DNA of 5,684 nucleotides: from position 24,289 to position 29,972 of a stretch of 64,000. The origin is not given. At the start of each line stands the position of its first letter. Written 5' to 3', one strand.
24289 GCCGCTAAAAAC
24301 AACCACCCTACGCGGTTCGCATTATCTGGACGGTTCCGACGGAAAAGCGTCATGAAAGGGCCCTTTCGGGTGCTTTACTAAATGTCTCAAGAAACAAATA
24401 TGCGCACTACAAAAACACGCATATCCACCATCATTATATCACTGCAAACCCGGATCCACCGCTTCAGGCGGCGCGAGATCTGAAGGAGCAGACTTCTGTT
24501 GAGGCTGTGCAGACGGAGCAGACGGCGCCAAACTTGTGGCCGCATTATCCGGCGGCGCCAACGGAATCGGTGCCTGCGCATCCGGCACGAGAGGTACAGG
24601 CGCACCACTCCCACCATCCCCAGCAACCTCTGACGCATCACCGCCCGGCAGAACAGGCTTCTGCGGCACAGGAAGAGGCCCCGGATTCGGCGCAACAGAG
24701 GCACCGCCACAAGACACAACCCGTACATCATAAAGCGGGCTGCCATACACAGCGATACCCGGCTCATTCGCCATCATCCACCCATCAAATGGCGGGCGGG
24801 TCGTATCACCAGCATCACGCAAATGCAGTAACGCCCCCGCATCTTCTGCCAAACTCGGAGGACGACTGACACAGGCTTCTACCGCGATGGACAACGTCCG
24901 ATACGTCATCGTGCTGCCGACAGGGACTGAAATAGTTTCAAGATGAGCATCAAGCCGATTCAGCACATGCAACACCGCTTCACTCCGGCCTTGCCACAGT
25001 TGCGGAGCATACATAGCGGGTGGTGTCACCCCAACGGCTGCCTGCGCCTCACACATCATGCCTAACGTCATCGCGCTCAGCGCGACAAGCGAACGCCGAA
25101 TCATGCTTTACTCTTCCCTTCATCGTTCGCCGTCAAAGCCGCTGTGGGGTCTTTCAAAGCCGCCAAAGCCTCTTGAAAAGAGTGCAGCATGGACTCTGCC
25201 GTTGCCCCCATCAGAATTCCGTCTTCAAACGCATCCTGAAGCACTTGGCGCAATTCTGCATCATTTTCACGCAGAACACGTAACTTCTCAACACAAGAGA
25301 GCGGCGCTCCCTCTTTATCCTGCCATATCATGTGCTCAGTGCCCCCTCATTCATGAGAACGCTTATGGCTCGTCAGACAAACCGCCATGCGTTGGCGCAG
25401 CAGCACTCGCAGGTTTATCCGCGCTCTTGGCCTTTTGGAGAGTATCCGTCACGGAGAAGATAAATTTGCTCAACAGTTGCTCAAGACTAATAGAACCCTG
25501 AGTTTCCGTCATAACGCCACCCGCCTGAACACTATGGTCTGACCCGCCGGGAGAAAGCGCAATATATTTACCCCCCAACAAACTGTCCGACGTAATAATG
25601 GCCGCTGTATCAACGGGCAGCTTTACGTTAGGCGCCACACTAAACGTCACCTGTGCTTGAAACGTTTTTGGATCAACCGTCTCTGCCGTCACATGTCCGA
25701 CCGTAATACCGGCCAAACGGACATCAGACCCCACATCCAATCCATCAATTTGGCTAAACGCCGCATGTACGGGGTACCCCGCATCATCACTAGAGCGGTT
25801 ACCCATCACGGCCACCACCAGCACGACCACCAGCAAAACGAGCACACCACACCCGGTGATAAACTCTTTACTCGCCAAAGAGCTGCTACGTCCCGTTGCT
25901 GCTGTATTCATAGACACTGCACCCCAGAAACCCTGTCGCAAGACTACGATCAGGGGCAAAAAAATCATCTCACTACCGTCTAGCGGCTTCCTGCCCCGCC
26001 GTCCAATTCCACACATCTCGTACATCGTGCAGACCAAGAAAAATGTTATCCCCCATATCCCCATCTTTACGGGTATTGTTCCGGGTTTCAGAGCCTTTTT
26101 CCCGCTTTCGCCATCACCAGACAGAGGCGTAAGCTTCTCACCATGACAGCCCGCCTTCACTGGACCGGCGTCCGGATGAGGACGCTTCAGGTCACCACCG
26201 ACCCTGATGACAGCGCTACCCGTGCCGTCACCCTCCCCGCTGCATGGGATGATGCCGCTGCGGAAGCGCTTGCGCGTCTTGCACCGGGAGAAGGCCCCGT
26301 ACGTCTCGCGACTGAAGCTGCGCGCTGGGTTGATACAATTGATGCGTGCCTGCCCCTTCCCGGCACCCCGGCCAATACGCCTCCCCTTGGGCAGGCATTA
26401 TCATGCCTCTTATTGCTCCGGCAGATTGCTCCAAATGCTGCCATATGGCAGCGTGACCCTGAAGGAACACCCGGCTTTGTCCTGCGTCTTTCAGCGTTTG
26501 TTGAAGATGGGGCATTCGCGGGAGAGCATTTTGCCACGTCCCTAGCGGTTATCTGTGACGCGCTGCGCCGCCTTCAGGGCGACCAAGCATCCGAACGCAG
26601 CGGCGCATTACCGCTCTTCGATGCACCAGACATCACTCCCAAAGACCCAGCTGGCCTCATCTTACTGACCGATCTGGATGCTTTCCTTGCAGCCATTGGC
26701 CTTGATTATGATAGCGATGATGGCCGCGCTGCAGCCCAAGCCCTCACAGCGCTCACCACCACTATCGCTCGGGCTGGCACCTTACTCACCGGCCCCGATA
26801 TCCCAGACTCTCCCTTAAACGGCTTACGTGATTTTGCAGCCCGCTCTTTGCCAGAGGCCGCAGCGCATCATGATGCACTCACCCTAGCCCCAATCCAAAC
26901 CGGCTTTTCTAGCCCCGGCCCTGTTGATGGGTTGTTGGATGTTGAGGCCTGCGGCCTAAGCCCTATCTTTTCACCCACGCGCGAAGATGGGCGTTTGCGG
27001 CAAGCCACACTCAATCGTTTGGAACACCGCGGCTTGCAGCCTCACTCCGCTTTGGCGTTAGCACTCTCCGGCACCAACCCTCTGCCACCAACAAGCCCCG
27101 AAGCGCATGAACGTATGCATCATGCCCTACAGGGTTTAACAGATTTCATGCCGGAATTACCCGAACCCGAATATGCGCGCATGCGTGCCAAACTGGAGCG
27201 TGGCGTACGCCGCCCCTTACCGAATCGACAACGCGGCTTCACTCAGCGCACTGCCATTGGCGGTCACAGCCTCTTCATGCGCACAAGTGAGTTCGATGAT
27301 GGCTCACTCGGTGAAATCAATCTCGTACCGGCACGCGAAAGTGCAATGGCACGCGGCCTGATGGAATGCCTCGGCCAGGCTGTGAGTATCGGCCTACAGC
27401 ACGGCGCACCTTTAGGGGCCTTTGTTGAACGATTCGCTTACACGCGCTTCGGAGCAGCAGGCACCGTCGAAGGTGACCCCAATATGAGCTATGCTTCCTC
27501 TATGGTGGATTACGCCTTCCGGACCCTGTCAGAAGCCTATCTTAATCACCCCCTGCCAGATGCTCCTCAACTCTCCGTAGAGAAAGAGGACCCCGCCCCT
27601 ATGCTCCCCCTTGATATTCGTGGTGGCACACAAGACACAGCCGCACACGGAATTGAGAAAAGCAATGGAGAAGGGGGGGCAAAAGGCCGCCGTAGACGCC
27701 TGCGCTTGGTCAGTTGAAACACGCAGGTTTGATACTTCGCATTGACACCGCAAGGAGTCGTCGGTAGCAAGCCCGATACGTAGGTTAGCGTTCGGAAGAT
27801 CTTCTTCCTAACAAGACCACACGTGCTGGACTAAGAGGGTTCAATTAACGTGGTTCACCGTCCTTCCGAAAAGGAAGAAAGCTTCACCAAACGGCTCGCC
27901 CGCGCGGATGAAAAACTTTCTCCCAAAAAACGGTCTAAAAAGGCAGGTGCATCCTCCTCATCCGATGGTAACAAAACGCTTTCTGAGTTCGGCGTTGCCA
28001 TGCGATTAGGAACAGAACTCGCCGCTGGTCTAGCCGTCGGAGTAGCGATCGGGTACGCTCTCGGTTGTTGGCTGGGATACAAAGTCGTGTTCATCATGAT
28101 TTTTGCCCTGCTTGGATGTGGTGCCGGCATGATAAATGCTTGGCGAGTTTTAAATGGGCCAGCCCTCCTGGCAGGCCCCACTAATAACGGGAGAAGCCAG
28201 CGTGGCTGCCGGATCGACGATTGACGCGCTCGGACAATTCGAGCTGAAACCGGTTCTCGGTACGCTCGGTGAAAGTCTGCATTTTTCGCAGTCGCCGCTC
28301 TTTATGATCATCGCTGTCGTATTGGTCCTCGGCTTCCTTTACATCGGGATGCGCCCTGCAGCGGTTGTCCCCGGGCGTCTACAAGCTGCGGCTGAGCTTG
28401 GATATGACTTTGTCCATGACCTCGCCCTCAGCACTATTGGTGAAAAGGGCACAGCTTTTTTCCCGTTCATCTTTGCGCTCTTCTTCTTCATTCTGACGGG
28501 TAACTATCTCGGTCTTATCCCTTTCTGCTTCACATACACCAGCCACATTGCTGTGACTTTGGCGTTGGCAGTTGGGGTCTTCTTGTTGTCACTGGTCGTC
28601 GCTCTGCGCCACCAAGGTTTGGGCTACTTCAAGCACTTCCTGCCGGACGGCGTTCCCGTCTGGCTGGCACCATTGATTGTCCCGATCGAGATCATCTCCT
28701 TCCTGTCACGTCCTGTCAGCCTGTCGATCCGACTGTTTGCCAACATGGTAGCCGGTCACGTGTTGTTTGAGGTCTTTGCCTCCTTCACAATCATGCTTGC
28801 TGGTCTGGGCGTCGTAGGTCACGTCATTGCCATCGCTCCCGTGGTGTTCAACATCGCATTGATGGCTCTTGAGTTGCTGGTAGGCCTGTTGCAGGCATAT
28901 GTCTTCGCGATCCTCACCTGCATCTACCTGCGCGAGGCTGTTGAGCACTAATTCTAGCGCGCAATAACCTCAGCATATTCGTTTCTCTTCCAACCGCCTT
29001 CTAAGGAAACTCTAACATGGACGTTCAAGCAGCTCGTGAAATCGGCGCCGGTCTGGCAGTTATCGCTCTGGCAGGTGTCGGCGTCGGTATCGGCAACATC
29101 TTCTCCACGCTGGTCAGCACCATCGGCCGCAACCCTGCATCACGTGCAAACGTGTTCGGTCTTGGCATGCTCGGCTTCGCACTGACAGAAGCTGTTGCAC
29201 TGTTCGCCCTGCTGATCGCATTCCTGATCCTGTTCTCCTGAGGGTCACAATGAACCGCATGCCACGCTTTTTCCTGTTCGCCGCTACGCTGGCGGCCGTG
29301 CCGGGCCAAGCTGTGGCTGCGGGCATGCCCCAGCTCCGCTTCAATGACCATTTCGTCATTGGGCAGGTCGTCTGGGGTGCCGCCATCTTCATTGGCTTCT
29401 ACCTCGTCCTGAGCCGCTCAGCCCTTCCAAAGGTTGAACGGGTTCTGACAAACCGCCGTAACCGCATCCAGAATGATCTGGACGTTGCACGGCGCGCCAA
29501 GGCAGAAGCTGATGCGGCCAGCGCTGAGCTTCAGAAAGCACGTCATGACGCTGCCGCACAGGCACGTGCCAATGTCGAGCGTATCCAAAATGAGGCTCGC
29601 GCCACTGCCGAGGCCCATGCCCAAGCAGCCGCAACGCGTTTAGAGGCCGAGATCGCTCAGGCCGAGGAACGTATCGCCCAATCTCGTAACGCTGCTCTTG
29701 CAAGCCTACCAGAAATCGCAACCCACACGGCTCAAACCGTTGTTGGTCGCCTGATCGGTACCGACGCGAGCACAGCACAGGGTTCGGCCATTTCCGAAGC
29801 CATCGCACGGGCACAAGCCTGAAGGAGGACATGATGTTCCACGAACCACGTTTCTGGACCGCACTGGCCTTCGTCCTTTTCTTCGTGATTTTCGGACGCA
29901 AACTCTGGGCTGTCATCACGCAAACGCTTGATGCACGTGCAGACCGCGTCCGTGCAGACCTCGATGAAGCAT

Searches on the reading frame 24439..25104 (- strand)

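Call 6: search_protein_families(library=pfam, proteins=[window:24439-25104:-], max_evalue=0.001)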
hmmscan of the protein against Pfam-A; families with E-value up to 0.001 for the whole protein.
window:24439-25104:- (221 aa): 1 family
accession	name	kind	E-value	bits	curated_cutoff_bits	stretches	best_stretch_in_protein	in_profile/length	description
PF09923.14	DUF2155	-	2.5e-22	79.2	27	1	43-132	1-89/89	Uncharacterized protein conserved in bacteria (DUF2155)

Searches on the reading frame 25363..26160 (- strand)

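Call 6: search_protein_families(library=pfam, proteins=[window:25363-26160:-], max_evalue=0.001)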
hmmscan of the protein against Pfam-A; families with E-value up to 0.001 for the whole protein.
window:25363-26160:- (265 aa): 1 family
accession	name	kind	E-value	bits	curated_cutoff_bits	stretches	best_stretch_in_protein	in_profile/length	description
PF02470.25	MlaD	-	6.4e-20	71.6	25.1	1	128-205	2-81/81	MlaD protein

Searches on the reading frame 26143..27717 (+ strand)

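Call 6: search_protein_families(library=pfam, proteins=[window:26143-27717:+], max_evalue=0.001)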
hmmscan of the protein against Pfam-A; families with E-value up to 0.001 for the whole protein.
window:26143-27717:+ (524 aa): 1 family
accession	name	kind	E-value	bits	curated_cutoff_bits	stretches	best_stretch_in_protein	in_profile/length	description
PF12637.14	TSCPD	-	3e-08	34.3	22.8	1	373-466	10-88/88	TSCPD domain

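Call 11: search_protein_families(library=ncbifam, proteins=[window:26143-27717:+], max_evalue=0.01)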
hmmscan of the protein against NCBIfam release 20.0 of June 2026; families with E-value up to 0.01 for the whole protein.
window:26143-27717:+ (524 aa): 2 families
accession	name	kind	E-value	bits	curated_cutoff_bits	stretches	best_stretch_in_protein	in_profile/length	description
NF005736.0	PRK07562.1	equivalog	1.4e-37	128.9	1737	1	353-468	966-1081/1222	vitamin B12-dependent ribonucleotide reductase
NF005122.0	PRK06556.1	equivalog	1.8e-29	102.1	859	2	348-469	735-855/960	vitamin B12-dependent ribonucleotide reductase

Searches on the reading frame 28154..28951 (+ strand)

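Call 6: search_protein_families(library=pfam, proteins=[window:28154-28951:+], max_evalue=0.001)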
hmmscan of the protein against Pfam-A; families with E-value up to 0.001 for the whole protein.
window:28154-28951:+ (265 aa): 1 family
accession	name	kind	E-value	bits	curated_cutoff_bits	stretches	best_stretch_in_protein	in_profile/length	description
PF00119.25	ATP-synt_A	-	9.3e-67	225.5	33.9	1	49-259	2-216/217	ATP synthase A chain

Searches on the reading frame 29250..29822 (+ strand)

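Call 7: search_protein_families(library=pfam, proteins=[window:29250-29822:+], max_evalue=0.001)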
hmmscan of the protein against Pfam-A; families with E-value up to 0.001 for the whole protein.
window:29250-29822:+ (190 aa): 3 families
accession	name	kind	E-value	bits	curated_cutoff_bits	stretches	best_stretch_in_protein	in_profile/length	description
PF00430.23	ATP-synt_B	-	8.9e-15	55.4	28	1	41-169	3-131/132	ATP synthase B/B' CF(0)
PF02326.20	YMF19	-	5.8e-05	24.3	22.6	1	36-96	8-70/84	Plant ATP synthase F0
PF05405.19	Mt_ATP-synt_B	-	0.00013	22.1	21.7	1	44-138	20-114/163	Mitochondrial ATP synthase B chain precursor (ATP-synt_B)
